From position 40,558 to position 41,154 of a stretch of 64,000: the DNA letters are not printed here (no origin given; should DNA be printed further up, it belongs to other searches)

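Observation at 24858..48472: A ~60-aa module reused 12 times across four fiber proteins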

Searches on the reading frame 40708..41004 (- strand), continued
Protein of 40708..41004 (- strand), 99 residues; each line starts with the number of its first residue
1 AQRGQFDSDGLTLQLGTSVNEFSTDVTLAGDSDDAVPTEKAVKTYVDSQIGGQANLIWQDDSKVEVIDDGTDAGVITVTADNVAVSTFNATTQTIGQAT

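Call 72: find_related_loci(query=A2, collection=viral_contigs, flank=10000)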
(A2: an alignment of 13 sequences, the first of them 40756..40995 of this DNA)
Query A2 (80 aa) in viral_contigs; peptide patterns used: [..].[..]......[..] (x = any residue, [..] = any of these).
600 stretches matched a pattern (row limit reached: there are more); 201 encode a relative of the query (tblastn E <= 1e-3); the best 80 are kept; 80 distinct loci.
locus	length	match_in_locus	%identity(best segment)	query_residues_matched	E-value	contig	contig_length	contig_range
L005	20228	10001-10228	61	5-80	2e-21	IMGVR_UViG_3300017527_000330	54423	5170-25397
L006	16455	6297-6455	70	5-56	1e-17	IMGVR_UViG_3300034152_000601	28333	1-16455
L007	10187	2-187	61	18-80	3e-16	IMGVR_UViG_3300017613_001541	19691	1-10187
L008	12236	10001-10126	81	8-49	3e-16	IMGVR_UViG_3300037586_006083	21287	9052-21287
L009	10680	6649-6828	55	3-54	8e-15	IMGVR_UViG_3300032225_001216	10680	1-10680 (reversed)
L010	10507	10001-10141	62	8-54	3e-14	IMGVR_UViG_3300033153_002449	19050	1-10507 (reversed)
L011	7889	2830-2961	76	6-49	4e-14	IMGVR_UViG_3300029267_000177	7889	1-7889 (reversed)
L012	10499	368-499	68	6-49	4e-14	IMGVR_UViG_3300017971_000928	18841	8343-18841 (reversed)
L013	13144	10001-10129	67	6-48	4e-14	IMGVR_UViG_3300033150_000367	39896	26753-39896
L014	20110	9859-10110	43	8-70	8e-14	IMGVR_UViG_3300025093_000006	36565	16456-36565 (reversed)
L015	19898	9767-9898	68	7-48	7e-14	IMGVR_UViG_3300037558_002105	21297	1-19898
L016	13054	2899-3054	62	3-46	1e-13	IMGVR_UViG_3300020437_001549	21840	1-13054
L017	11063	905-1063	60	5-57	9e-14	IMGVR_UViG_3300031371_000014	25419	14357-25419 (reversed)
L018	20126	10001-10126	74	8-49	1e-13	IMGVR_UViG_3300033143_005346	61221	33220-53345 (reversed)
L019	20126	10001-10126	74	8-49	1e-13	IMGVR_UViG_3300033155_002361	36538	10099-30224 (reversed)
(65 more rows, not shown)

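Call 77: search_protein_families(library=pfam, alignment_id=A3, max_evalue=10)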
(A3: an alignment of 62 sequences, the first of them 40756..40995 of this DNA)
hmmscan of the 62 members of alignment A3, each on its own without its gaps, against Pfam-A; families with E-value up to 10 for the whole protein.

A. member 1, window:40756-40995:- (80 aa): 0 families

B. families by the number of members that match (of 62 scanned): 15 families
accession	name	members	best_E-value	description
PF03406.18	Phage_fiber_2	2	0.0083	Phage tail fibre repeat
PF18938.6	aRib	1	0.0045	Atypical Rib domain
PF06540.16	GMAP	1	0.026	Galanin message associated peptide (GMAP)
PF00563.25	EAL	1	0.055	EAL domain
PF00924.24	MS_channel_2nd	1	0.062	Mechanosensitive ion channel, beta-domain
PF00245.25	Alk_phosphatase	1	0.083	Alkaline phosphatase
PF23532.1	Microp_apicomplexa_18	1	0.086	Apicomplexa microprotein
PF00977.27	His_biosynth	1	0.12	Histidine biosynthesis protein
PF05000.22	RNA_pol_Rpb1_4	1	0.13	RNA polymerase Rpb1, domain 4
PF07038.16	Circovir2_Orf4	1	0.14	Circovirus 2, anti-apoptotic ORF4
PF21308.3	C3_CUB2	1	0.16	Complement component 3, CUB domain, second segment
PF09718.15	Tape_meas_lam_C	1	0.16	Lambda phage tail tape-measure protein (Tape_meas_lam_C)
PF24869.1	DUF7734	1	0.16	Domain of unknown function (DUF7734)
PF22483.2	Mu-transpos_C_2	1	0.17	Mu transposase, C-terminal domain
PF17774.7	YlmH_RBD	1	0.18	Putative RNA-binding domain in YlmH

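Call 88: get_annotated_region(hit=H32, flank=12000)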
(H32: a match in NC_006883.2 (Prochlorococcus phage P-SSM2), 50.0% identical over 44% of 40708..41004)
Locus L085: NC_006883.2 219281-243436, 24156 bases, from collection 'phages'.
description: Prochlorococcus phage P-SSM2, complete genome.
organism: Prochlorococcus phage P-SSM2 (NCBI taxid 268746)
taxonomy: Viruses; Duplodnaviria; Heunggongvirae; Uroviricota; Caudoviricetes; Kyanoviridae; Salacisavirus; Salacisavirus pssm2
host: Prochlorococcus sp. NATL1A; source: -; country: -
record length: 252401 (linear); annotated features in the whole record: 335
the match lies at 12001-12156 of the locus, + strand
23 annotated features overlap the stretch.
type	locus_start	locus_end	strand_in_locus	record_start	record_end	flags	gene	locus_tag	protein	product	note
CDS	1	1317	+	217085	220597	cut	-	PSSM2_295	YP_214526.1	tail fiber protein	T4-GC: 290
CDS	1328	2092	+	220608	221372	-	-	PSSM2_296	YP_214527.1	hypothetical protein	T4-GC: 291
CDS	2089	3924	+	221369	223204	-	-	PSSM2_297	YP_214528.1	hypothetical protein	T4-GC: 292; contains PF00082 domain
CDS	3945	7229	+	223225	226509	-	-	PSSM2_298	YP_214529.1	tail spike protein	T4-GC: 293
CDS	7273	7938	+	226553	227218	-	-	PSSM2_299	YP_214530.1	tail protein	T4-GC: 294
CDS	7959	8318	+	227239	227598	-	-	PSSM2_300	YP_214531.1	hypothetical protein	T4-GC: 295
CDS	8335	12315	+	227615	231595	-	-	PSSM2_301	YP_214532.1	tail fiber protein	T4-GC: 296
CDS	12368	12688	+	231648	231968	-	-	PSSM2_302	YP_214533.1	hypothetical protein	T4-GC: 297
CDS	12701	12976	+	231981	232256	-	-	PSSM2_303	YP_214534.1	hypothetical protein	T4-GC: 298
CDS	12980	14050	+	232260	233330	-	-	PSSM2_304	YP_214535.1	hypothetical protein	T4-GC: 299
CDS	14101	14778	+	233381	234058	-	-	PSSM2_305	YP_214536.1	hypothetical protein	T4-GC: 300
CDS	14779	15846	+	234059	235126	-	-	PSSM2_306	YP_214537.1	hypothetical protein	T4-GC: 301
CDS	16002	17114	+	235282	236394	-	-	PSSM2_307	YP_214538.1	hypothetical protein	T4-GC: 302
CDS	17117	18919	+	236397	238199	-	-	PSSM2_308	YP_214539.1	Nol-like carbamoyltransferase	T4-GC: 303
CDS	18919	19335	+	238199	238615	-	-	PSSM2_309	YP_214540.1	bifunctional heptose 7-phosphate kinase/heptose 1-phosphate adenyltransferase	T4-GC: 304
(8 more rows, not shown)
